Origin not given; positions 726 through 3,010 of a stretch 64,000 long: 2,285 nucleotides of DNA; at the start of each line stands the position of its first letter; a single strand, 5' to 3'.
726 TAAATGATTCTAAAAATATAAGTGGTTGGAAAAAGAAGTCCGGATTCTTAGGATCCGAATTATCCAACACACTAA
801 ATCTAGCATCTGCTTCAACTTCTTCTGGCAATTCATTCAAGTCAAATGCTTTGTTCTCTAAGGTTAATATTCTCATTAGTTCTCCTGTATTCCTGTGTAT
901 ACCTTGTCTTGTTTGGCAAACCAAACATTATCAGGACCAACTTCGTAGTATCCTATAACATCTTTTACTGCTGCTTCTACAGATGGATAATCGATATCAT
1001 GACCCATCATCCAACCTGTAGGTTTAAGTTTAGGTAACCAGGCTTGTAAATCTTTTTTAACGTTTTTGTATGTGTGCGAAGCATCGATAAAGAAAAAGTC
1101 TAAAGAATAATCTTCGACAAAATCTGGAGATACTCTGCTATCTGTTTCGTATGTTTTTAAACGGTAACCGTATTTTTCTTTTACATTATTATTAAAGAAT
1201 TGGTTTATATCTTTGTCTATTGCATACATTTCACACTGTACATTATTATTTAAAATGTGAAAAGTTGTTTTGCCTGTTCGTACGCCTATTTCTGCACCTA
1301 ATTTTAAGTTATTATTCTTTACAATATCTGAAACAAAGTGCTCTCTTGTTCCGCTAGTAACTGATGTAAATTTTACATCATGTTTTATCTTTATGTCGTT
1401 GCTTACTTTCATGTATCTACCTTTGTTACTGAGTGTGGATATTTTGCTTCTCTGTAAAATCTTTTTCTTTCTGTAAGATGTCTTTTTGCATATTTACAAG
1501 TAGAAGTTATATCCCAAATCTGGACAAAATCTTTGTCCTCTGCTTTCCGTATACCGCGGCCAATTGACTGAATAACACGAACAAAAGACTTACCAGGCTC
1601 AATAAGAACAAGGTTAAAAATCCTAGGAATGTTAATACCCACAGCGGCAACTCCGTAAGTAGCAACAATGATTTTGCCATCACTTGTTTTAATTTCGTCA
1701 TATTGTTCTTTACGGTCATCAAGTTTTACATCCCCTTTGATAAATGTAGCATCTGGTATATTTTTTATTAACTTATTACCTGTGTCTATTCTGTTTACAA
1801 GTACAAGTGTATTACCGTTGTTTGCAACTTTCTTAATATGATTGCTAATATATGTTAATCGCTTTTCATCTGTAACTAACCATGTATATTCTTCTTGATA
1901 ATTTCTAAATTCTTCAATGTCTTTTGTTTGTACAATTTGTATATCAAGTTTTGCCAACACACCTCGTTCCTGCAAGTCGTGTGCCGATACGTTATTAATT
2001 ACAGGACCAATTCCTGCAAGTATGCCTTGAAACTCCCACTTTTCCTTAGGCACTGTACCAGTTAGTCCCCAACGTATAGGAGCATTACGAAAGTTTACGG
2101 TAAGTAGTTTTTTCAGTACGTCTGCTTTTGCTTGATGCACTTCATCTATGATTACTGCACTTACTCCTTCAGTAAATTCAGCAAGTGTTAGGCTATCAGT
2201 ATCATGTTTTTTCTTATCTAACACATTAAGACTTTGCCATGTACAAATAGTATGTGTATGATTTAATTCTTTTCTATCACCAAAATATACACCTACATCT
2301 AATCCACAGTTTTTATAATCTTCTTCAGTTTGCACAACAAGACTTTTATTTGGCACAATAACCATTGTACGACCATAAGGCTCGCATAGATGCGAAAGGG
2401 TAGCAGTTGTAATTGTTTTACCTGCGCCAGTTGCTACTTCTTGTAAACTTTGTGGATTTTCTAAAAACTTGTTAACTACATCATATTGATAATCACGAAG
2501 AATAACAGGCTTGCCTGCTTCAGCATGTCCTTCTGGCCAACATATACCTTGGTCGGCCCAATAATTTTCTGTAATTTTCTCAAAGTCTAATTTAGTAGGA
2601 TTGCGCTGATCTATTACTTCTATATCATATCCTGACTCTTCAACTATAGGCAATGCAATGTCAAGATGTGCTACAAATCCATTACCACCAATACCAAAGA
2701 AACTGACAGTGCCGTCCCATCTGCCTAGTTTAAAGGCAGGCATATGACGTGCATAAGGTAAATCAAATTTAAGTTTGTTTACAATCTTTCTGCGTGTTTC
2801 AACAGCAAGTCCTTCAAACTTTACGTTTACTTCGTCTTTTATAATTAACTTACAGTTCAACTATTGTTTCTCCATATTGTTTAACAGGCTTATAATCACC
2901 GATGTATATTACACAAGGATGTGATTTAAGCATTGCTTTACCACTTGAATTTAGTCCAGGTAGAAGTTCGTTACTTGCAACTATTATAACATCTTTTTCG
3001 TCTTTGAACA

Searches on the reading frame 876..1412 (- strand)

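Call 31: search_protein_families(library=pfam, proteins=[window:876-1412:-])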
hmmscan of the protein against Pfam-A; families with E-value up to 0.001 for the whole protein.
window:876-1412:- (178 aa): 1 family
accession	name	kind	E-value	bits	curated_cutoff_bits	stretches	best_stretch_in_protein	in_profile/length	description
PF13578.12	Methyltransf_24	-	1.4e-16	61.7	26.3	1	41-140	2-105/105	Methyltransferase domain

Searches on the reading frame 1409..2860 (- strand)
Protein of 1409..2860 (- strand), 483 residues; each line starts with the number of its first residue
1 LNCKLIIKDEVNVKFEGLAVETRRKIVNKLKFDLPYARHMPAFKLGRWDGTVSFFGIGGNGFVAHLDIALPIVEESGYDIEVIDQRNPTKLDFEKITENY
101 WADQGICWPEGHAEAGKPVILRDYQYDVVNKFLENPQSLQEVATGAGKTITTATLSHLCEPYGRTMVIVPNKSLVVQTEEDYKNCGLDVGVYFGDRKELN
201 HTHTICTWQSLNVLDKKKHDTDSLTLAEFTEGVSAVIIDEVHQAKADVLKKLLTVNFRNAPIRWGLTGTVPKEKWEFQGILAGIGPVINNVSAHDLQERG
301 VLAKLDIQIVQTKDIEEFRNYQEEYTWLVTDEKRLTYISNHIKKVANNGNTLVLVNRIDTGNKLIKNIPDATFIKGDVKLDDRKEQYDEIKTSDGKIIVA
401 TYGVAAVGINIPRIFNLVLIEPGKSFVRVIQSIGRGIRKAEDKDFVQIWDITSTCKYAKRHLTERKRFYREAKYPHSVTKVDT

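Call 31: search_protein_families(library=pfam, proteins=[window:1409-2860:-])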
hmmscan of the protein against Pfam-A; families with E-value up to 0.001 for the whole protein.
window:1409-2860:- (483 aa): 5 families
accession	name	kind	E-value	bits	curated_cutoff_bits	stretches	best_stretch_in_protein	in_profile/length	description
PF04851.21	ResIII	-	1.1e-19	71.4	22.5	1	121-271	4-163/164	Type III restriction enzyme, res subunit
PF00270.35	DEAD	-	1.3e-10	41.7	26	1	123-253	2-138/167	DEAD/DEAH box helicase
PF00271.37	Helicase_C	-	7.1e-10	39.6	23.5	1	337-438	5-108/110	Helicase conserved C-terminal domain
PF18766.7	SWI2_SNF2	-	0.00028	21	26.7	0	143-269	26-154/221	SWI2/SNF2 ATPase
PF13307.12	Helicase_C_2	-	0.00067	20.2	25.3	0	426-451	127-152/170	Helicase C-terminal domain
